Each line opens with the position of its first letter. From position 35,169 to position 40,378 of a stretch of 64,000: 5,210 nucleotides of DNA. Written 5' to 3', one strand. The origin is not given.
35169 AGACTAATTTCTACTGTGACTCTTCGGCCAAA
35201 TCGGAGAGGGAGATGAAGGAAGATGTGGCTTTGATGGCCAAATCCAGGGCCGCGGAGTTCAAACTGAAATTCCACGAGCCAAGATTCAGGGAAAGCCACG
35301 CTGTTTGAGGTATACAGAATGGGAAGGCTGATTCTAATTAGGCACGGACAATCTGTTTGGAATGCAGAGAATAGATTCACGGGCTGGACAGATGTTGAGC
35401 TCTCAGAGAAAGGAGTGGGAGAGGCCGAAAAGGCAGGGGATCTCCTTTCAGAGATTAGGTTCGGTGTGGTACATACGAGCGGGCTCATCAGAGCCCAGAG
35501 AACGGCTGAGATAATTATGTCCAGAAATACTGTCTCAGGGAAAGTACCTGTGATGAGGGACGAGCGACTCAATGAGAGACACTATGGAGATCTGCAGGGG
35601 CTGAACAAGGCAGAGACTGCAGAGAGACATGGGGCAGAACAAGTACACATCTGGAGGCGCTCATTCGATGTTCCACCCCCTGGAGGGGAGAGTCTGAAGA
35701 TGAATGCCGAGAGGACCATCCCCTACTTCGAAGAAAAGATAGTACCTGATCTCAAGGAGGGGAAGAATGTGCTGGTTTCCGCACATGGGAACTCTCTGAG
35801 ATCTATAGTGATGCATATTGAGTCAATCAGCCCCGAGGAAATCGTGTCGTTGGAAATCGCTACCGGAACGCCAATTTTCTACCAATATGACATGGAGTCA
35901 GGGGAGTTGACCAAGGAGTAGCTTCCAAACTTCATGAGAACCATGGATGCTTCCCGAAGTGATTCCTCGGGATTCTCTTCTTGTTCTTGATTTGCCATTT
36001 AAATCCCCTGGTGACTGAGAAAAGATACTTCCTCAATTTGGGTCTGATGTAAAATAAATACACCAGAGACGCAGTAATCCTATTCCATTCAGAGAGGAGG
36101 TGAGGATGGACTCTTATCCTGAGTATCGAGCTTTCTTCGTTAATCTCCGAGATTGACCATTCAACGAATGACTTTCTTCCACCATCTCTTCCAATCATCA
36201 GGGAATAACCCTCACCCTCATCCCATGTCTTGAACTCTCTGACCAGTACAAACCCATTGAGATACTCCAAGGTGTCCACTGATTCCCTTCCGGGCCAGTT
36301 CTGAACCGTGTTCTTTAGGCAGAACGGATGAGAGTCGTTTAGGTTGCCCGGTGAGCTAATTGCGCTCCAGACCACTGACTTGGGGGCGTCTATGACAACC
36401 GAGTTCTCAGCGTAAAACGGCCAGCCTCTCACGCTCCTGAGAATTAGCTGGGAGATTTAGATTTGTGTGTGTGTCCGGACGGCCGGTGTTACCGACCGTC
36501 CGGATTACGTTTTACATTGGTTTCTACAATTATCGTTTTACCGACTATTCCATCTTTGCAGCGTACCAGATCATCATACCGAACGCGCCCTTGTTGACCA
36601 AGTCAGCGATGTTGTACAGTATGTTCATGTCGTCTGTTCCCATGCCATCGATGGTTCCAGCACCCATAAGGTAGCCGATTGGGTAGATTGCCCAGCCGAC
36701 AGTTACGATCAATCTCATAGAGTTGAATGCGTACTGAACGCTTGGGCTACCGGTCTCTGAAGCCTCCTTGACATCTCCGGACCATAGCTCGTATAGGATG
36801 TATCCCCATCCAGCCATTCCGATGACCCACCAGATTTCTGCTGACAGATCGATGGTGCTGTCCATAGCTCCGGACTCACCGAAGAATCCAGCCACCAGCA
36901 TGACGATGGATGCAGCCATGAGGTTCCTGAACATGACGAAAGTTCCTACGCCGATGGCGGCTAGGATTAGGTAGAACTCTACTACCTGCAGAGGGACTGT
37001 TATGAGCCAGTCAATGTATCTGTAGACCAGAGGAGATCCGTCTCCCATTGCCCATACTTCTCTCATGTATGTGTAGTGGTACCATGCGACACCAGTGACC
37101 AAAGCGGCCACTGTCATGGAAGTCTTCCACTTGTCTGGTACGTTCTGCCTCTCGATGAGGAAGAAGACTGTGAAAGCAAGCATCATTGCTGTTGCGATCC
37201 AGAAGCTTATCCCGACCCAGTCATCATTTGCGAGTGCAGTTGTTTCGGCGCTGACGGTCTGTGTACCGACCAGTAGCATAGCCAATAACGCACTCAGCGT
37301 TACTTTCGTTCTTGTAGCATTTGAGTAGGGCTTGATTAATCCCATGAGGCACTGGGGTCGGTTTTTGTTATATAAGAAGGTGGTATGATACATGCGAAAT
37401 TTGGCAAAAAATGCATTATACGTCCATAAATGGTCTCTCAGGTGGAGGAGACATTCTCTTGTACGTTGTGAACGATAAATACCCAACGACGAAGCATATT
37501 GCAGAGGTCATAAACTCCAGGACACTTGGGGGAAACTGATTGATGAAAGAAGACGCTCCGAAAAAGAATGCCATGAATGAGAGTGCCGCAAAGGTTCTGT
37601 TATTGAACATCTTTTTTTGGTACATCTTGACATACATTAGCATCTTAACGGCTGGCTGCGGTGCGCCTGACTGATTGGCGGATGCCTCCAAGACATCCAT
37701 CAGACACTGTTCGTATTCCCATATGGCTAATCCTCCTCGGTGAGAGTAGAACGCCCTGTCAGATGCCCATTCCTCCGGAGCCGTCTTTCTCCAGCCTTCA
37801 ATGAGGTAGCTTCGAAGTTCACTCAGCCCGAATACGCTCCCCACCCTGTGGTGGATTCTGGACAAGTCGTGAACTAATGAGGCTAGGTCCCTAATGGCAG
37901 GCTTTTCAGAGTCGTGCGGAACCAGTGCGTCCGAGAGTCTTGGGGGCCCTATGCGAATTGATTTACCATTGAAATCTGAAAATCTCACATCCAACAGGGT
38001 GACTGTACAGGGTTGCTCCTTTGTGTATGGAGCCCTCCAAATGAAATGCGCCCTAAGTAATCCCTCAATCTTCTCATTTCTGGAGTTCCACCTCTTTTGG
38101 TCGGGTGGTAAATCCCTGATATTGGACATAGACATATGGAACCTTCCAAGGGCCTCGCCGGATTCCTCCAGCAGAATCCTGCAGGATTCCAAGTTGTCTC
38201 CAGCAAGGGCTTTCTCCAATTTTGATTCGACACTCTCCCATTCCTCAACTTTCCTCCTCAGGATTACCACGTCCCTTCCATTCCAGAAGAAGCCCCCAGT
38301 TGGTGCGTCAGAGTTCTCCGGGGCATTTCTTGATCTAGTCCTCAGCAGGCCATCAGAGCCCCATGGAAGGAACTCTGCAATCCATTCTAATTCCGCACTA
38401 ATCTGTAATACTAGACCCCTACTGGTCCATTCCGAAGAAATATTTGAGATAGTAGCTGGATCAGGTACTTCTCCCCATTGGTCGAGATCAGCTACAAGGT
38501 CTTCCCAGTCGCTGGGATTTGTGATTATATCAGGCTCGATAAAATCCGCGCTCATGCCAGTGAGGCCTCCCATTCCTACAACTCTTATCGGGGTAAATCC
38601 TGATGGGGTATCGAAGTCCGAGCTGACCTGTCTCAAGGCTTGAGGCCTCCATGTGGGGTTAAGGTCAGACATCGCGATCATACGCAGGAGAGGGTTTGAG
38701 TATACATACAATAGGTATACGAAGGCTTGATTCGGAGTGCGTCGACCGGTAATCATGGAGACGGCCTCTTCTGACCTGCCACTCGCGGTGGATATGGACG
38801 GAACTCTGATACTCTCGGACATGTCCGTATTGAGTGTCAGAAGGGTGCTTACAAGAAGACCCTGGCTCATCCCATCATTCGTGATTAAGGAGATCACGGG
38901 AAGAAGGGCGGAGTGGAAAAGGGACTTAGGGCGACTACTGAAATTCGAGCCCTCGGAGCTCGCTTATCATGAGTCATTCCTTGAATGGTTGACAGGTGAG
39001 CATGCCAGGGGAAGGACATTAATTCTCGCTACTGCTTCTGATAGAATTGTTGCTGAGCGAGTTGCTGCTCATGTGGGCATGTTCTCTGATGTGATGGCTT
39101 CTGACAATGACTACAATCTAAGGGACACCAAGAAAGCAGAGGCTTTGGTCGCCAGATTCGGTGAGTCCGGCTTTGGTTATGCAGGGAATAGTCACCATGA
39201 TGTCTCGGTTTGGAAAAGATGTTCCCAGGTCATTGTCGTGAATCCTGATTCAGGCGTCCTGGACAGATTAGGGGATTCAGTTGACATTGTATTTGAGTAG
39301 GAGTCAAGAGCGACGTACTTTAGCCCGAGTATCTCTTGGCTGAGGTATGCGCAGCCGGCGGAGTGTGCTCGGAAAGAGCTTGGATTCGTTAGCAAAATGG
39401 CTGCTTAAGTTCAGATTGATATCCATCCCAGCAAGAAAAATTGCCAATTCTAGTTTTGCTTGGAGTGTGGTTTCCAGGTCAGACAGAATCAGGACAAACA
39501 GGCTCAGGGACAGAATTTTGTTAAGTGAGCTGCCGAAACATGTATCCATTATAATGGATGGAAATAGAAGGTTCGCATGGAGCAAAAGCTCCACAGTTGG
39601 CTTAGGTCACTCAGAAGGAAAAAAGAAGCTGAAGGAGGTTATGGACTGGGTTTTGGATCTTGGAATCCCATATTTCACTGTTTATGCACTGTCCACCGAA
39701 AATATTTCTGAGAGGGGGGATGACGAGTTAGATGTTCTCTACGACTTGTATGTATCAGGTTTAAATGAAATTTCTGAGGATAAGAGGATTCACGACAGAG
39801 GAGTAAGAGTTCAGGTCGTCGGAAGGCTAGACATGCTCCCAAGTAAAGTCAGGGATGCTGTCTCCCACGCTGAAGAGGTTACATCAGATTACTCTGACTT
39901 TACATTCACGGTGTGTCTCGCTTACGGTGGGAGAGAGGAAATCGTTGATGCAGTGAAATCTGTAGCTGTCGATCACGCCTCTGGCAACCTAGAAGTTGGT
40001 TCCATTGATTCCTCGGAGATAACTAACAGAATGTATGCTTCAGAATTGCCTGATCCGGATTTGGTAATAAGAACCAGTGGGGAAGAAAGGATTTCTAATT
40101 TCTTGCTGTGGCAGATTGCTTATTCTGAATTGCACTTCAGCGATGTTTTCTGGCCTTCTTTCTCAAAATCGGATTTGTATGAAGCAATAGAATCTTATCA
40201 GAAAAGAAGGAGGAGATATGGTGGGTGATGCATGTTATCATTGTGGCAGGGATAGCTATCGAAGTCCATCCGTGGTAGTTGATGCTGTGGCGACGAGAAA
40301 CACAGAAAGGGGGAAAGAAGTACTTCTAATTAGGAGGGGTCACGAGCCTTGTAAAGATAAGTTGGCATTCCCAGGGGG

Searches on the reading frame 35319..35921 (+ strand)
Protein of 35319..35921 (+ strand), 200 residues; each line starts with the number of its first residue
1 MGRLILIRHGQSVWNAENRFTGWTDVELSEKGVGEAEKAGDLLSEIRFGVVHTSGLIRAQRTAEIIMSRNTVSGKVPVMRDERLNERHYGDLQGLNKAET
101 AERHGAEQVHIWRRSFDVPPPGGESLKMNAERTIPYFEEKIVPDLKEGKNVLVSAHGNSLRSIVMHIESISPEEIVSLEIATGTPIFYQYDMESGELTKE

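Call 66: search_protein_families(library=pfam, proteins=[window:35319-35921:+], max_evalue=0.00001)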
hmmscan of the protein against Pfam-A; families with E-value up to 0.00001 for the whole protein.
window:35319-35921:+ (200 aa): 1 family
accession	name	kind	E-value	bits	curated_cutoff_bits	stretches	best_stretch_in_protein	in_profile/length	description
PF00300.27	His_Phos_1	-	6.4e-44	150.4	21.7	1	4-188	1-179/194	Histidine phosphatase superfamily (branch 1)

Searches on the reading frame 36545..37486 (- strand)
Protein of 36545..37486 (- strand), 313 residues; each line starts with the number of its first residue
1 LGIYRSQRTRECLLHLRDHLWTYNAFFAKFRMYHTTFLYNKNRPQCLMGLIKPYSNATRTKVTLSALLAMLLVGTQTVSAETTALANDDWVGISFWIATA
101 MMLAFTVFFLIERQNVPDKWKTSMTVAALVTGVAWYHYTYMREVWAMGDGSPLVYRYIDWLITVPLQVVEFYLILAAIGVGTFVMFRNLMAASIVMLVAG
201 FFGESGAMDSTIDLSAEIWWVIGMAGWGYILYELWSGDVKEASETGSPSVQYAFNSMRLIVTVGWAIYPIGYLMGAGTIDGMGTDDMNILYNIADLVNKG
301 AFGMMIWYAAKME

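Call 66: search_protein_families(library=pfam, proteins=[window:36545-37486:-], max_evalue=0.00001)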
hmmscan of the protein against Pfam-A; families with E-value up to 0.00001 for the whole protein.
window:36545-37486:- (313 aa): 1 family
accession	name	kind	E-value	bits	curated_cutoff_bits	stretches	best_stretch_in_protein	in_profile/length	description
PF01036.24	Bac_rhodopsin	-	2.7e-47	161.6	24.6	1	92-310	4-221/224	Bacteriorhodopsin-like protein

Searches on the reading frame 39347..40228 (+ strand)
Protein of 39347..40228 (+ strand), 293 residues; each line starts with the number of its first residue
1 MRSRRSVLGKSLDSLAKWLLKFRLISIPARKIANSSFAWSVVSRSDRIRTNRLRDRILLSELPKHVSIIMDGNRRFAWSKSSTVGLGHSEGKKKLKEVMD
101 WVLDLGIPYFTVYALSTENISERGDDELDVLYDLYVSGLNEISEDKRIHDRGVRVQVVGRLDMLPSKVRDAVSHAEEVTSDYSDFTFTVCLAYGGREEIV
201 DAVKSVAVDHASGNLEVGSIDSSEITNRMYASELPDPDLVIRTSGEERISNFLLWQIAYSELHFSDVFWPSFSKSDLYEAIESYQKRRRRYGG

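Call 66: search_protein_families(library=pfam, proteins=[window:39347-40228:+], max_evalue=0.00001)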
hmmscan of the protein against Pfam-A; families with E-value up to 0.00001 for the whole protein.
window:39347-40228:+ (293 aa): 1 family
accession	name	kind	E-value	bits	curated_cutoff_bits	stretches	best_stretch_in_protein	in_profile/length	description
PF01255.24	Prenyltransf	-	3e-74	249.7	27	1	69-292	1-219/219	Putative undecaprenyl diphosphate synthase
